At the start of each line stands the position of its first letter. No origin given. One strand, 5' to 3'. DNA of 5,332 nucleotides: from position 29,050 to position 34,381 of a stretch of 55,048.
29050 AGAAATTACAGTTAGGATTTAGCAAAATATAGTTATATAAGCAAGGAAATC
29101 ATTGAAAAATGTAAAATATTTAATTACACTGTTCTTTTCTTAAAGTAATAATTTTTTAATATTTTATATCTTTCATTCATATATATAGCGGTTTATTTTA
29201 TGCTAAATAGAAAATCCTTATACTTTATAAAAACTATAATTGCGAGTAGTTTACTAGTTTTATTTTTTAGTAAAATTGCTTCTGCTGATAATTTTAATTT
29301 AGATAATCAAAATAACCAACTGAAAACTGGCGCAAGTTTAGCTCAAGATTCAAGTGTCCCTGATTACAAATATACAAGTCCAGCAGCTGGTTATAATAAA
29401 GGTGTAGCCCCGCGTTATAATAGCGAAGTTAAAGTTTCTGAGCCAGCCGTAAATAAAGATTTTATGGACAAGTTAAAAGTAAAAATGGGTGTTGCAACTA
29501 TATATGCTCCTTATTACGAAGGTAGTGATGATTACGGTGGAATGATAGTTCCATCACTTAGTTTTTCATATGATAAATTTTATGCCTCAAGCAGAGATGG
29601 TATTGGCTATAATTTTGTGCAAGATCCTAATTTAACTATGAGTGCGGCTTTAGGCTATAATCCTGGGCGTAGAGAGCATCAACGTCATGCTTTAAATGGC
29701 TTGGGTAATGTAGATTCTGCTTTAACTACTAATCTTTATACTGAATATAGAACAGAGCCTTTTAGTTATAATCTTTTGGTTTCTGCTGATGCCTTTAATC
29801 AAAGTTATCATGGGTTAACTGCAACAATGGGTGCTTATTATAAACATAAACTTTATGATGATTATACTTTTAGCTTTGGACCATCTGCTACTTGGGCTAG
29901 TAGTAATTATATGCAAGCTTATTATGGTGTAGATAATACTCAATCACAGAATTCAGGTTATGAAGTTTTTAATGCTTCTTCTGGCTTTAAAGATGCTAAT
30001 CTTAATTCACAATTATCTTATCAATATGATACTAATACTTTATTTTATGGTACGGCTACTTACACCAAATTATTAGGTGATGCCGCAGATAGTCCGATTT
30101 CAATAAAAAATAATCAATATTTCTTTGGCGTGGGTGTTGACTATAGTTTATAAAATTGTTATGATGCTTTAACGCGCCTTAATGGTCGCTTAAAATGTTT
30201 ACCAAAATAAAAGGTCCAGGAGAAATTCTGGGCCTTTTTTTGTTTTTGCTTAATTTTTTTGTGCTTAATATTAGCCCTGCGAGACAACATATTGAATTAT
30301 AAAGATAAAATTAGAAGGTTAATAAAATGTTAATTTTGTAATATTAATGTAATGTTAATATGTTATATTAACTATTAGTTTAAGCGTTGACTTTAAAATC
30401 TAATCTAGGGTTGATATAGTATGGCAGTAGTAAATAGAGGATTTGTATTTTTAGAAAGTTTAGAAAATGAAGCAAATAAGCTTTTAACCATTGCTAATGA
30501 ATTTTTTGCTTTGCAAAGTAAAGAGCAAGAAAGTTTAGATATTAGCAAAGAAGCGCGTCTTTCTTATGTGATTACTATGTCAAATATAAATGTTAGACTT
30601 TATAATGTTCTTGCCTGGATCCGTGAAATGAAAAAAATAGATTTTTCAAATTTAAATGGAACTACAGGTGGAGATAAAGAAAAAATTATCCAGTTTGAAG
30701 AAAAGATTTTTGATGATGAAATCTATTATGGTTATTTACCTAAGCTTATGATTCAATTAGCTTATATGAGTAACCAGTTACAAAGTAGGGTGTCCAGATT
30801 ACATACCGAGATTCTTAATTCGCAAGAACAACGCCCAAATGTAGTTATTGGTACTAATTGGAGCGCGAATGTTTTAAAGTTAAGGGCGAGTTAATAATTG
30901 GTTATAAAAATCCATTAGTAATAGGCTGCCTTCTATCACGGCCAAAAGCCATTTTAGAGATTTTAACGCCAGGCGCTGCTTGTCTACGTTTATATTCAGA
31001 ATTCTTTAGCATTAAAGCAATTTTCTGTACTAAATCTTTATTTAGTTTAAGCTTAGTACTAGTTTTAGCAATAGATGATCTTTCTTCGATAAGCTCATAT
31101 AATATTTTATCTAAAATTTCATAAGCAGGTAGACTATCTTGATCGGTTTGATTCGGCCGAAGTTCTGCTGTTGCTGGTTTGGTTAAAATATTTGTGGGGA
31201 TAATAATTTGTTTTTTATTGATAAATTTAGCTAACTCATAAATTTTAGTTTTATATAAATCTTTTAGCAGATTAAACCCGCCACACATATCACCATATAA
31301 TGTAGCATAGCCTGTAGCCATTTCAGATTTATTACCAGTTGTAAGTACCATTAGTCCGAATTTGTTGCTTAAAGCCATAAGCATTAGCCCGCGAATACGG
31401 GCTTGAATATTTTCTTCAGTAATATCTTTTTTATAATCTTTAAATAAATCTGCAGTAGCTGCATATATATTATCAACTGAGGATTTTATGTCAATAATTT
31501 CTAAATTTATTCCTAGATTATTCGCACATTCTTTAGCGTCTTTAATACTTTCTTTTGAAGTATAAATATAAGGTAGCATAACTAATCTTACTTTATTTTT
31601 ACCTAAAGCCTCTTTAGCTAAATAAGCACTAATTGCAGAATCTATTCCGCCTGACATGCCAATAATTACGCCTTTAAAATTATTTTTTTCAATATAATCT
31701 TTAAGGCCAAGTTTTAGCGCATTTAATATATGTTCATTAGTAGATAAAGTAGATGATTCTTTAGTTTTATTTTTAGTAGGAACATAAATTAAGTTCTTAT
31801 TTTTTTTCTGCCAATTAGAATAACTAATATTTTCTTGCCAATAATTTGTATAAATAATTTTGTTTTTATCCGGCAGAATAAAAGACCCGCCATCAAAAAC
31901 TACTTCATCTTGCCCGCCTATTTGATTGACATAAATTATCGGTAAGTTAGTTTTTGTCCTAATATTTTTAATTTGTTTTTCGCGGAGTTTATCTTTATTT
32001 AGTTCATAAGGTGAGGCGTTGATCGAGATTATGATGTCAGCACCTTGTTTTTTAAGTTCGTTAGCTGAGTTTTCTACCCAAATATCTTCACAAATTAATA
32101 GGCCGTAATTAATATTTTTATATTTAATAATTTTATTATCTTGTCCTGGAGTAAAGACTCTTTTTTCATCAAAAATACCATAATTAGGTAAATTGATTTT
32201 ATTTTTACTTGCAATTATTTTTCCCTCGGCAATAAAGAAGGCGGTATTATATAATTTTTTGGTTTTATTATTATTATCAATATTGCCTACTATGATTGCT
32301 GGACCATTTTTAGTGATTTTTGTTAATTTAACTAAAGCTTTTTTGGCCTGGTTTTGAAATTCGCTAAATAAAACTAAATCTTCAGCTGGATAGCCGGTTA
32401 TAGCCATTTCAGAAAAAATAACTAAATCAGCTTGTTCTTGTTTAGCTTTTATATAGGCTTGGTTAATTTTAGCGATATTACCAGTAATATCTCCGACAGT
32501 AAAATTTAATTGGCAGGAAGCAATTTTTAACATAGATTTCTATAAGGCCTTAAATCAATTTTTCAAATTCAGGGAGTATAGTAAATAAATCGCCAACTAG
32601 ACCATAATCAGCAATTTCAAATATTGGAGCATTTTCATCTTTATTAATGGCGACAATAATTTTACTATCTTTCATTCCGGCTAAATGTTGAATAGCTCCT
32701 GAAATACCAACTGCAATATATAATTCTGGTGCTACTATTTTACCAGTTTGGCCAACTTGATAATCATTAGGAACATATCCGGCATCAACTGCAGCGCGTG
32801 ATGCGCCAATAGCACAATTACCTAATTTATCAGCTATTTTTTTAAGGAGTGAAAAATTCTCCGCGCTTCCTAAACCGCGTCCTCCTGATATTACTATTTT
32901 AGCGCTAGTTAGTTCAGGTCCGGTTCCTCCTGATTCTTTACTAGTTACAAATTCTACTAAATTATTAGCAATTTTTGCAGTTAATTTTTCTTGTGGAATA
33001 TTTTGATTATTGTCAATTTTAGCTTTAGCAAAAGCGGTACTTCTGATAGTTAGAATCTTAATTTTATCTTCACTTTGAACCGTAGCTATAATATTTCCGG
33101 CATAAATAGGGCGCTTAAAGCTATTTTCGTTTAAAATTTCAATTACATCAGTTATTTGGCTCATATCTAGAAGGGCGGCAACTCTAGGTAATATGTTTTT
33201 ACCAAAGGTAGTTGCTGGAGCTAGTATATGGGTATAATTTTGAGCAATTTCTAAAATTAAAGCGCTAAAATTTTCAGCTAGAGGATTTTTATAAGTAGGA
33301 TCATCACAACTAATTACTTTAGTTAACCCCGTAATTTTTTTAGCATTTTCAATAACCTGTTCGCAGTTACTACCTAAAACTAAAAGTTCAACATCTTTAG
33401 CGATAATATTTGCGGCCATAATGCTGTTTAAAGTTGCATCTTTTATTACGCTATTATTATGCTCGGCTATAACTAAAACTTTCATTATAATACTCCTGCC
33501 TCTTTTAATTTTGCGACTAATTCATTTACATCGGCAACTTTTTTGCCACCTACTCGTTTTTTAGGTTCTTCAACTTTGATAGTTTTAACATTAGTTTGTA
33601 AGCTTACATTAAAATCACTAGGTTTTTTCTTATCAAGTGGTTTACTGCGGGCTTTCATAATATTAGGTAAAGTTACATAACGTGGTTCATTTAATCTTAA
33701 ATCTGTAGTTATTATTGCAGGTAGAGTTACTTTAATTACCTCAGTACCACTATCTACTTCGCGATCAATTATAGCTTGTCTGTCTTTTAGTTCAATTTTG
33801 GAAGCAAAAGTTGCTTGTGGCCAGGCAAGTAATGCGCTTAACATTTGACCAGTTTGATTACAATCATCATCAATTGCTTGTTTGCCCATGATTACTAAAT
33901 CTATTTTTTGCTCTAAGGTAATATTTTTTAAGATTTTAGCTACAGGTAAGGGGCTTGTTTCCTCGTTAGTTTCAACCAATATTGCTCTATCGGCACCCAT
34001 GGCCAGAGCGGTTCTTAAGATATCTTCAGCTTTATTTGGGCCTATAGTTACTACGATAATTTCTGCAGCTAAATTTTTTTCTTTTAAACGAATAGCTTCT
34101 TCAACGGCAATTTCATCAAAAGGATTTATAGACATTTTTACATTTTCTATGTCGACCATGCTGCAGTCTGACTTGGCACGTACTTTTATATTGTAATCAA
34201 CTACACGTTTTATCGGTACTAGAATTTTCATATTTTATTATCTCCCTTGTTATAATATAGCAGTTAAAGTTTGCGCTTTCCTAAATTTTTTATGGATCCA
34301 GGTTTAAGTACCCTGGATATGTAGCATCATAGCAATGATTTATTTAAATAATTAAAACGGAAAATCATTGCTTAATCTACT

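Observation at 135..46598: Dispersed modular multi-hairpin repeat family bounded by TATAG...CTATA, at 10 loci in 55 kb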

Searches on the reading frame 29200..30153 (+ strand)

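Call 72: search_protein_families(library=pfam, proteins=[window:29200-30153:+])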
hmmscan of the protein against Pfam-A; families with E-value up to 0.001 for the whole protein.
window:29200-30153:+ (317 aa): 1 family
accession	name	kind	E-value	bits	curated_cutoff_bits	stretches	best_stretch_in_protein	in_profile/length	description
PF06629.18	MipA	-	1.8e-42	146.4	24.2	1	97-316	2-220/221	MltA-interacting protein MipA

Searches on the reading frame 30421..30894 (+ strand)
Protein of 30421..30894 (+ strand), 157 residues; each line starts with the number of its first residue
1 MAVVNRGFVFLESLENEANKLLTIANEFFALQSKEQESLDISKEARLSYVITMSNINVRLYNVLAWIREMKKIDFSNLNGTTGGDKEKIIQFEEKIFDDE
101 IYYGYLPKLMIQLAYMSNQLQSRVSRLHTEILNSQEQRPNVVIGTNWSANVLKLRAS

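Call 72: search_protein_families(library=pfam, proteins=[window:30421-30894:+])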
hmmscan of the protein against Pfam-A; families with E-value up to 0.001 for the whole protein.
window:30421-30894:+ (157 aa): 1 family
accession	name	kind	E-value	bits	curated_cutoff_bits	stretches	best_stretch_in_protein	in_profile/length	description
PF07323.17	DUF1465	-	4.2e-05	23.9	25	1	14-138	13-136/153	Protein of unknown function (DUF1465)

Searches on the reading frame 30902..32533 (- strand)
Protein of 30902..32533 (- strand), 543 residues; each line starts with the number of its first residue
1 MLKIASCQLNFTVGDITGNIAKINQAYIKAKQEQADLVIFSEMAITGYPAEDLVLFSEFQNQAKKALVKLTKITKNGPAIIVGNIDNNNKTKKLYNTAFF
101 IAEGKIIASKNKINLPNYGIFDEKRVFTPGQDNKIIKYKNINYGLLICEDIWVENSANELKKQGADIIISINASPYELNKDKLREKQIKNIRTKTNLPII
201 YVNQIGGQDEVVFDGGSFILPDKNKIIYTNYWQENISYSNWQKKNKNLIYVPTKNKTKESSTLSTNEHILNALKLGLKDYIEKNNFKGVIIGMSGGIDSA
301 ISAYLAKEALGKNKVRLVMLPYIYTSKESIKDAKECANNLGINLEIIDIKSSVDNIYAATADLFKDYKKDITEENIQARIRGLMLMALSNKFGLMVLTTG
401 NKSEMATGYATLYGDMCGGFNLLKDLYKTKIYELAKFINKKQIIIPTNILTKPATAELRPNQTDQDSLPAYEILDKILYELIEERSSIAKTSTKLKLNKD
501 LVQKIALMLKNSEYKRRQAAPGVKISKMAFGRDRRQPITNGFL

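Call 15: search_protein_families(library=ncbifam, proteins=[window:30902-32533:-])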
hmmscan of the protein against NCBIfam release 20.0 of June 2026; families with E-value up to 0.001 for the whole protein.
window:30902-32533:- (543 aa): 20 families
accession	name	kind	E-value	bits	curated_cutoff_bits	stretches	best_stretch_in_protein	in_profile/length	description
NF010588.0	PRK13981.1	equivalog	3.9e-210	698.9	479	1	2-542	5-542/546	NAD+ synthase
NF010587.0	PRK13980.1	equivalog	1.1e-63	215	255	1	269-518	14-254/267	NAD+ synthase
TIGR00552.1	nadE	equivalog_domain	1.7e-60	204.3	63.65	1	271-523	7-242/251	NAD(+) synthase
NF002730.0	PRK02628.1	equivalog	1.6e-54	185.2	473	2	241-490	318-583/677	NAD(+) synthase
NF002048.0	PRK00876.1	subfamily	1.4e-29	102.9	313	2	269-356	19-107/330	NAD(+) synthase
NF001979.1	PRK00768.1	equivalog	2e-19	70.1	250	1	264-478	16-236/266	NAD(+) synthase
TIGR03381.1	agmatine_aguB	equivalog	9.9e-15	54.6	410.25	1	3-227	2-238/279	N-carbamoylputrescine amidase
NF033621.1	de_GSH_amidase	exception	1.8e-11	43.9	355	1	15-170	12-168/260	deaminated glutathione amidase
NF040852.1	nitrile_Arch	equivalog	5.3e-11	42.2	500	1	2-171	1-169/262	nitrilase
TIGR00268.2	TIGR00268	equivalog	1.6e-10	40.7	150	1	285-357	12-84/259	ATP-dependent sacrificial sulfur transferase LarE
NF001138.1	PRK00143.1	equivalog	3.8e-08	32.7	284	1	289-372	2-89/345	tRNA 2-thiouridine(34) synthase MnmA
TIGR00546.1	lnt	equivalog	2.4e-07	30.3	132.9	1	19-171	183-347/395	apolipoprotein N-acyltransferase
TIGR00420.1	trmU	equivalog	5.7e-07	28.7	236.95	1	288-364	2-87/351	tRNA 2-thiouridine(34) synthase MnmA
NF000848.1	PRK00074.1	equivalog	2.5e-06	26.4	400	1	284-351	211-279/512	glutamine-hydrolyzing GMP synthase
TIGR00364.1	TIGR00364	equivalog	2.7e-06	27.1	150.3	1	290-356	2-65/201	7-cyano-7-deazaguanine synthase QueC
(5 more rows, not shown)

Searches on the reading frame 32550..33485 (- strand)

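Call 72: search_protein_families(library=pfam, proteins=[window:32550-33485:-])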
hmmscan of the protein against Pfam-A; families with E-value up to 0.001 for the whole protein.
window:32550-33485:- (311 aa): 2 families
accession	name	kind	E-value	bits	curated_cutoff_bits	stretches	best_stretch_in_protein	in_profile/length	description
PF01012.27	ETF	-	1.9e-38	132.5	26.7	1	3-171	1-179/181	Electron transfer flavoprotein domain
PF00766.25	ETF_alpha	-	4.1e-35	120.1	27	1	191-272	1-81/81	Electron transfer flavoprotein FAD-binding domain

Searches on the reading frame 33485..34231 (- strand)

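Call 72: search_protein_families(library=pfam, proteins=[window:33485-34231:-])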
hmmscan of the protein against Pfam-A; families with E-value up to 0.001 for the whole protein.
window:33485-34231:- (248 aa): 1 family
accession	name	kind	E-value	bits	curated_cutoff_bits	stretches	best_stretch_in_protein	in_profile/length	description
PF01012.27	ETF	-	9.5e-40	136.8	26.7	1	29-205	6-179/181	Electron transfer flavoprotein domain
